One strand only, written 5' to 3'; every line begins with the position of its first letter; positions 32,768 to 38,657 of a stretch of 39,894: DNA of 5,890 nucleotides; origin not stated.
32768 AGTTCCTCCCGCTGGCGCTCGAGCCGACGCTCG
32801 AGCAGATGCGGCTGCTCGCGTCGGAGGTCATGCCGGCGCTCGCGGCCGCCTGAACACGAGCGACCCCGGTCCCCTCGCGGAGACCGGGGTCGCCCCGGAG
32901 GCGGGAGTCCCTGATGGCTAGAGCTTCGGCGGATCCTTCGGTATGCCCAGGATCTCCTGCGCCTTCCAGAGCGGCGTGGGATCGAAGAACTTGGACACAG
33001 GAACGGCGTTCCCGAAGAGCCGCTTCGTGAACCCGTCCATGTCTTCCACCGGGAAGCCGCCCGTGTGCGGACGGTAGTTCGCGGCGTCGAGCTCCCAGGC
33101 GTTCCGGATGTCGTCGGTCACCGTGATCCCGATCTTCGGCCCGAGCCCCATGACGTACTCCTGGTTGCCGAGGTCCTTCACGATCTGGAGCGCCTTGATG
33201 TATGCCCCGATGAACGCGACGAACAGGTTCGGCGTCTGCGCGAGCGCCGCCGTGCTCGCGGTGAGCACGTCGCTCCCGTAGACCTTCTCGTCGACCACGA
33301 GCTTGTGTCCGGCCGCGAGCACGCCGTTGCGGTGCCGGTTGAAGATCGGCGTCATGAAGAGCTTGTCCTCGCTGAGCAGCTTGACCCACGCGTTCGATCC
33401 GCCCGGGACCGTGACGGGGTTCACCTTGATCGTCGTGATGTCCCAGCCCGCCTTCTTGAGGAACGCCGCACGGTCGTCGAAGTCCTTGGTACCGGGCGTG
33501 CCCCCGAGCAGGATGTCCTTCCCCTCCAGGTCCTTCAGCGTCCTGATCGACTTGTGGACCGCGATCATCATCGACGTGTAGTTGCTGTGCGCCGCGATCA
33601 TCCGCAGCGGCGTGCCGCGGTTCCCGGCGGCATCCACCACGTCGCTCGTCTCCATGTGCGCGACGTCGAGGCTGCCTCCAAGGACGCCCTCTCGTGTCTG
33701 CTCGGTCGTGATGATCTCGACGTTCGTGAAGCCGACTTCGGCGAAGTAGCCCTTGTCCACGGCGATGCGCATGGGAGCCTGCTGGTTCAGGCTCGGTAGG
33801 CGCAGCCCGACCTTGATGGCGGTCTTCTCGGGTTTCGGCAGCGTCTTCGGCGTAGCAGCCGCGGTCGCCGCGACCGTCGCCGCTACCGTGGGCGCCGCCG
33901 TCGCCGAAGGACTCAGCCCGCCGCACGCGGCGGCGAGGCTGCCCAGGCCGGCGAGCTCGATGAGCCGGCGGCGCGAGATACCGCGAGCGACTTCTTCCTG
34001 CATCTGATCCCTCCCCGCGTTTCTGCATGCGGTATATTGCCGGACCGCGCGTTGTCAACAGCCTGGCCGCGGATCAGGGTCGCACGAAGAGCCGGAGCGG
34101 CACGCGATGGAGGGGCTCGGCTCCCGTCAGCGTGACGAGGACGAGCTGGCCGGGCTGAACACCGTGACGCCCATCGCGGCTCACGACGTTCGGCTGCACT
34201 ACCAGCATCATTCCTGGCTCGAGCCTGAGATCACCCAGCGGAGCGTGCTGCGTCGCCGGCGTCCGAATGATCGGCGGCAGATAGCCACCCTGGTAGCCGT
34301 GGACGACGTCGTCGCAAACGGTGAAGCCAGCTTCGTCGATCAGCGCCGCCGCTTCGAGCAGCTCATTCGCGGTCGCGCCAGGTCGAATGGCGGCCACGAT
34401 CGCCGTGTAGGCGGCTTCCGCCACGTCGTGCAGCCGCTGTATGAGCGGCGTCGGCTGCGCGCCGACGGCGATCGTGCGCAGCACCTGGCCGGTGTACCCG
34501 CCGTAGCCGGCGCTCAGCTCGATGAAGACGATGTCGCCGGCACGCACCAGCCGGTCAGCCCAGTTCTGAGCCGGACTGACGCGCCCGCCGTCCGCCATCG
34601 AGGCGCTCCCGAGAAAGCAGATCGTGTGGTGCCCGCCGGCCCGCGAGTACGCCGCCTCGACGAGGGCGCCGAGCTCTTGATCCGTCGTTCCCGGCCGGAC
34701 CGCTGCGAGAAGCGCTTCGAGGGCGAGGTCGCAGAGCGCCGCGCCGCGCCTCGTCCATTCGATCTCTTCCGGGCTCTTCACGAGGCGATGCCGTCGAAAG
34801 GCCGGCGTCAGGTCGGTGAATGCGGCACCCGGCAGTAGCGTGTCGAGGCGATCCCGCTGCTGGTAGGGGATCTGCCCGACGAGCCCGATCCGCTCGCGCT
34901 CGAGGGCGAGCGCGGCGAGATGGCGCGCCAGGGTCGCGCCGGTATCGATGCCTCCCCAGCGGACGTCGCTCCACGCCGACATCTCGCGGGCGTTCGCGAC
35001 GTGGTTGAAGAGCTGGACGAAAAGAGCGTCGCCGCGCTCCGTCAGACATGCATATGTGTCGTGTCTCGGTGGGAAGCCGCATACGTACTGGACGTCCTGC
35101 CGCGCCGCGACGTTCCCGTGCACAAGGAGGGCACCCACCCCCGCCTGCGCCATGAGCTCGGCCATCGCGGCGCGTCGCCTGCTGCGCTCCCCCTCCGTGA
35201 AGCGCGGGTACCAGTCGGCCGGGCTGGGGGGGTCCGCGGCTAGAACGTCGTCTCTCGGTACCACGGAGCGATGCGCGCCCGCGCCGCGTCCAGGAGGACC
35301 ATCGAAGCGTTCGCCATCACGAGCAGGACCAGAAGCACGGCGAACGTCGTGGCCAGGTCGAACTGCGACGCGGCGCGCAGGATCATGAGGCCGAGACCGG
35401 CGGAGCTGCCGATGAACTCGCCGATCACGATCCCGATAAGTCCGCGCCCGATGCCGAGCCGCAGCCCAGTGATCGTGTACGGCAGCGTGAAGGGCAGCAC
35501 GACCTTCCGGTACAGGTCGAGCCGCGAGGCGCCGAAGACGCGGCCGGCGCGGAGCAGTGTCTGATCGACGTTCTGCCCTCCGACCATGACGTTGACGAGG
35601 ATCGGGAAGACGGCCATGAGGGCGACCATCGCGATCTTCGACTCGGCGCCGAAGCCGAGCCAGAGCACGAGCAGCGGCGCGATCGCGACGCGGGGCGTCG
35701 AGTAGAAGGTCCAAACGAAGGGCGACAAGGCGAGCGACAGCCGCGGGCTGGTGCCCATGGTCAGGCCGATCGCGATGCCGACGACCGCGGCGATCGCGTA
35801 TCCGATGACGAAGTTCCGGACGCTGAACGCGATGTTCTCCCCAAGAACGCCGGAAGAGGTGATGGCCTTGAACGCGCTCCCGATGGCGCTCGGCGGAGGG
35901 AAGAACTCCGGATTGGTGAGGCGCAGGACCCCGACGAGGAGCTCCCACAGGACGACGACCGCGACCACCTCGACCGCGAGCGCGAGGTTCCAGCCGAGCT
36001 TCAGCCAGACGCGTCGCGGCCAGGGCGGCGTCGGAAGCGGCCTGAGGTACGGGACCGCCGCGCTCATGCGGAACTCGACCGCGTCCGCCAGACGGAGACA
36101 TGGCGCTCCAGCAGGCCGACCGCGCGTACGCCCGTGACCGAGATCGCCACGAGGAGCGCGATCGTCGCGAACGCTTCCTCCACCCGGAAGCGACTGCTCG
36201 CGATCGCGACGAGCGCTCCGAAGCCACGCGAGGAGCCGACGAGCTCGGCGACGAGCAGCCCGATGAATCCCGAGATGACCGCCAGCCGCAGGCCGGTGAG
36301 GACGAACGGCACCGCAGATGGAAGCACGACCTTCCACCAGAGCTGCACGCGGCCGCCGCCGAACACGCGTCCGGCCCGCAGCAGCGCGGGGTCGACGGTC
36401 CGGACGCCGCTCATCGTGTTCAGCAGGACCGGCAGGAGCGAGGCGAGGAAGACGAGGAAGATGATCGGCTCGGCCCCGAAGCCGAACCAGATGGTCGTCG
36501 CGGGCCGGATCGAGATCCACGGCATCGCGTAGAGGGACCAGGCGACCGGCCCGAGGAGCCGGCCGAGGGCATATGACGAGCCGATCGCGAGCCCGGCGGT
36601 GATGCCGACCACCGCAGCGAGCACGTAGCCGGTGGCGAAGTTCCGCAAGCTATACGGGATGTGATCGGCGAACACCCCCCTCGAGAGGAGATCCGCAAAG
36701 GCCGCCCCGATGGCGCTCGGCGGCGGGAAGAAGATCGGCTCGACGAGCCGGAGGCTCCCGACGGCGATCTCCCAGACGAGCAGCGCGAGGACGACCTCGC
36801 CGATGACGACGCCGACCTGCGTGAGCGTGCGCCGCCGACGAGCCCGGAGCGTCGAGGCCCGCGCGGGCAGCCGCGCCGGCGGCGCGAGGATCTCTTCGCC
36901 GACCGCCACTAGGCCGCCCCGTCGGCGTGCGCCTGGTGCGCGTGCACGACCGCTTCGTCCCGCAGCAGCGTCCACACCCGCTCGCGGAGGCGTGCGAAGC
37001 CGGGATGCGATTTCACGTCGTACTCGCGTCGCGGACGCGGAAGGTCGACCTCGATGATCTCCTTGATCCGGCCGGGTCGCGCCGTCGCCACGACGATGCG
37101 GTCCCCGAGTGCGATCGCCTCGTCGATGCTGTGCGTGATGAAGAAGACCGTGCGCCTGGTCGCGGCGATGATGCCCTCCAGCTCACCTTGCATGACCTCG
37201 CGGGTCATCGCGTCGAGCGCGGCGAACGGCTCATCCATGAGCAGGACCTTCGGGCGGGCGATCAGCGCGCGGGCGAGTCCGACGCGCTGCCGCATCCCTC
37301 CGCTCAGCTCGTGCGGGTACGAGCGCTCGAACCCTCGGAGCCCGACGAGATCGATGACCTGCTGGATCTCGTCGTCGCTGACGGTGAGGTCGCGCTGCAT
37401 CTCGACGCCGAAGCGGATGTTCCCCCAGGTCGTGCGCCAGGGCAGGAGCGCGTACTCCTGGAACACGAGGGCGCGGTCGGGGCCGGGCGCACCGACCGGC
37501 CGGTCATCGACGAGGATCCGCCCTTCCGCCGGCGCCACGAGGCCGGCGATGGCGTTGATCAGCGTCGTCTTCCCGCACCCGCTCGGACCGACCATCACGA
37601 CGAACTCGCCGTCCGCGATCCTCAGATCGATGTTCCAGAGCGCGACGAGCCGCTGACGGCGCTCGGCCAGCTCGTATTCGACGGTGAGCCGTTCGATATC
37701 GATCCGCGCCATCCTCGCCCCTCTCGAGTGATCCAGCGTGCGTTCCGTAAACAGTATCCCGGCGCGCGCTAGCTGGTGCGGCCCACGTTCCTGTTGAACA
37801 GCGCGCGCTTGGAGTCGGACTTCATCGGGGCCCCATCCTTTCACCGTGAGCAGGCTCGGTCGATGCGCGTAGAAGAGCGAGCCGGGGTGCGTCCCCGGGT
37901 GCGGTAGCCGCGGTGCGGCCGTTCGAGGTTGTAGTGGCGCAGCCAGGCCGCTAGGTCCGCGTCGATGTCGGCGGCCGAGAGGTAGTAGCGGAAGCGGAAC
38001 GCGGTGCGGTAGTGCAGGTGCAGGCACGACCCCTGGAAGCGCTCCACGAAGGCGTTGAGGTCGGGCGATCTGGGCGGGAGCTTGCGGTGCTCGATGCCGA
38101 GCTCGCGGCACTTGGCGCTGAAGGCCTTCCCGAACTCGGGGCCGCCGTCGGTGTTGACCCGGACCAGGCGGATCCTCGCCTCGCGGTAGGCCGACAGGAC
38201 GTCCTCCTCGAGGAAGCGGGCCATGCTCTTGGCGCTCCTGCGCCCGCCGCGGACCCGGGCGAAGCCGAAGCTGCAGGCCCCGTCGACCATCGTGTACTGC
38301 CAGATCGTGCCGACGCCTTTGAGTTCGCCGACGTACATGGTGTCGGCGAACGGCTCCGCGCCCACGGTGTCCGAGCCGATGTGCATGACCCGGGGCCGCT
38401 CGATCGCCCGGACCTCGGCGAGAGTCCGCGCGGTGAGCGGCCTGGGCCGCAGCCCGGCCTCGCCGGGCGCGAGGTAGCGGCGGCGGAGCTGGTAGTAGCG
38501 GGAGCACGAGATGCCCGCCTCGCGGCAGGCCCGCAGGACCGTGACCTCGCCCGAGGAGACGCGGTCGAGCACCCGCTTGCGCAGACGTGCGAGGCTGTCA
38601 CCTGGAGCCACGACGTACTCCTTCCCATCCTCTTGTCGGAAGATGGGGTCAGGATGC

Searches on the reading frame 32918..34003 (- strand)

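Call 71: search_protein_families(library=pfam, proteins=[window:32918-34003:-], max_evalue=0.001)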
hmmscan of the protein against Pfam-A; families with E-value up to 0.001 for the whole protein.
window:32918-34003:- (361 aa): 3 families
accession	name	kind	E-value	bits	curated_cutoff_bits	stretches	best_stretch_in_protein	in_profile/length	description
PF09084.16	NMT1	-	2.7e-11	44.2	20.5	1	75-274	4-208/216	NMT1/THI5 like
PF13379.11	NMT1_2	-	8.7e-09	36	24.7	1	57-157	2-104/252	NMT1-like family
PF12974.12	Phosphonate-bd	-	0.00062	19.7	27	1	101-188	40-132/242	ABC transporter, phosphonate, periplasmic substrate-binding protein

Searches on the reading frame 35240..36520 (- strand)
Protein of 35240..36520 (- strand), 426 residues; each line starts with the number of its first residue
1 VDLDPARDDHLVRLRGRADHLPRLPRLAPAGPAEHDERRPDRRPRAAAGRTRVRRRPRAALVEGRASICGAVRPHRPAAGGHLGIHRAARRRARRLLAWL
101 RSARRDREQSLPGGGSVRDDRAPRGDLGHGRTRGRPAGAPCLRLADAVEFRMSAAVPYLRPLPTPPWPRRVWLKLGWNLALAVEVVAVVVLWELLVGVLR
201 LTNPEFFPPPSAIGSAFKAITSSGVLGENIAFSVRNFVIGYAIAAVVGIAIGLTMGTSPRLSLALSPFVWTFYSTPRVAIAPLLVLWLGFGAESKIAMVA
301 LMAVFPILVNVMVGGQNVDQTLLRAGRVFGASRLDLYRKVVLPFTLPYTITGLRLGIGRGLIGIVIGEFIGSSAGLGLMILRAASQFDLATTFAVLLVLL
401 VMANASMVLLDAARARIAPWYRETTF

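Call 71: search_protein_families(library=pfam, proteins=[window:35240-36520:-], max_evalue=0.001)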
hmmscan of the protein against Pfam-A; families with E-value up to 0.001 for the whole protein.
window:35240-36520:- (426 aa): 1 family
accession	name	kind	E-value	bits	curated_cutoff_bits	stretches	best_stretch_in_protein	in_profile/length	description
PF00528.27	BPD_transp_1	-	8.7e-29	101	26.4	1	248-422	1-183/184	Binding-protein-dependent transport system inner membrane component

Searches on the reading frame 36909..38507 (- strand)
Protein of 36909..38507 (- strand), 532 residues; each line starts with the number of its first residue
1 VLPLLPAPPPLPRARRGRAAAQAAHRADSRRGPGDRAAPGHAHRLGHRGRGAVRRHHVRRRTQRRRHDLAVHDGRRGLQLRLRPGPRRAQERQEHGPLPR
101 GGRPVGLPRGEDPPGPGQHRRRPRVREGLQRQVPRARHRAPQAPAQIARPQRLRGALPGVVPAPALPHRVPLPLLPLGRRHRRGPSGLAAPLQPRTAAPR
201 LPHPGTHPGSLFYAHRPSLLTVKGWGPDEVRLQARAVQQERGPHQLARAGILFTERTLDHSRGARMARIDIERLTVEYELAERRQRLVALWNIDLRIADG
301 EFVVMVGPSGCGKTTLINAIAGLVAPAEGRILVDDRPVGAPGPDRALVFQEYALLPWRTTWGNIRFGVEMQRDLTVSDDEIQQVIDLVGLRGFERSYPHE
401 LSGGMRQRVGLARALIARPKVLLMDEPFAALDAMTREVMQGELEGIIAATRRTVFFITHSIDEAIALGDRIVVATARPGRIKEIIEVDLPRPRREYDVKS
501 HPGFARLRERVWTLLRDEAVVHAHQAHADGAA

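Call 71: search_protein_families(library=pfam, proteins=[window:36909-38507:-], max_evalue=0.001)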
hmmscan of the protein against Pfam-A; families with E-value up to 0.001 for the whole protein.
window:36909-38507:- (532 aa): 5 families
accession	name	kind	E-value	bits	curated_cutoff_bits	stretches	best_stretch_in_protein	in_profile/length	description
PF00005.33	ABC_tran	-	7.6e-31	108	25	1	292-429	3-137/137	ABC transporter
PF13304.12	AAA_21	-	2e-08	35.1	27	0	385-460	223-299/304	AAA domain, putative AbiEii toxin, Type IV TA system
PF03193.22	RsgA_GTPase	-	0.00045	20.5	30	1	296-322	103-128/174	RsgA GTPase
PF13555.12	AAA_29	-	0.00063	19.9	27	0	300-328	23-50/61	P-loop containing region of AAA domain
PF13481.12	AAA_25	-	0.00067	19.8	27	0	291-334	24-65/195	AAA domain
